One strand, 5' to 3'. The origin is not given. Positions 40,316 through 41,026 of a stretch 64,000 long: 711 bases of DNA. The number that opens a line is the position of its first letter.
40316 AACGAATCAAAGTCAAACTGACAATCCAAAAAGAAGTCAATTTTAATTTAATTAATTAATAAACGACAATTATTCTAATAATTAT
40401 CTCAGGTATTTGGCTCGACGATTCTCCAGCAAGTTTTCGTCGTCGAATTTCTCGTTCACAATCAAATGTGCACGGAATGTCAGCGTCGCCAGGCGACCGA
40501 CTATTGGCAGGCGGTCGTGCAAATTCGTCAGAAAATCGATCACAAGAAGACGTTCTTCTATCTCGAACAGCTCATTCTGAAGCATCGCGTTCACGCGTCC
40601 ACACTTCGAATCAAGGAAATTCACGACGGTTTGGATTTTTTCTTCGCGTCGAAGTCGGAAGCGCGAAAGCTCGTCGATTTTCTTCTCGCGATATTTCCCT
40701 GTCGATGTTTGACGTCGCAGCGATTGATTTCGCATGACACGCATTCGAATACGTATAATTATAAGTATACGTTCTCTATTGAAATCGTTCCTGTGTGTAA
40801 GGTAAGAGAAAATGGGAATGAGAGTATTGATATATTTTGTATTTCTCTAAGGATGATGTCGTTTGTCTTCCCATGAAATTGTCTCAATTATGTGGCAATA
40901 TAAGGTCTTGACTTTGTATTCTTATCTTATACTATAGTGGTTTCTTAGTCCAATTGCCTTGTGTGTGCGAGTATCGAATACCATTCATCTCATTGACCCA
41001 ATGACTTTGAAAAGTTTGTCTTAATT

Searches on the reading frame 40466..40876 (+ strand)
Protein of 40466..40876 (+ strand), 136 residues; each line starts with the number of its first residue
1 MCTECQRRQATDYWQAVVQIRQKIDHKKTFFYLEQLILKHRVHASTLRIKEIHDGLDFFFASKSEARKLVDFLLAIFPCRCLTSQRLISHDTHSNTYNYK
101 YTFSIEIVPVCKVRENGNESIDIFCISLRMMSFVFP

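Call 72: search_protein_families(library=pfam, proteins=[window:40466-40876:+], max_evalue=0.001)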
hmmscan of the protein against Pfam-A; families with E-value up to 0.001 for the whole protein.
window:40466-40876:+ (136 aa): 1 family
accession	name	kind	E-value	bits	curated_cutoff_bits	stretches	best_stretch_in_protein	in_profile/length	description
PF04981.18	NMD3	-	2.7e-38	132.3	24.9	1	1-107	133-243/243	NMD3 family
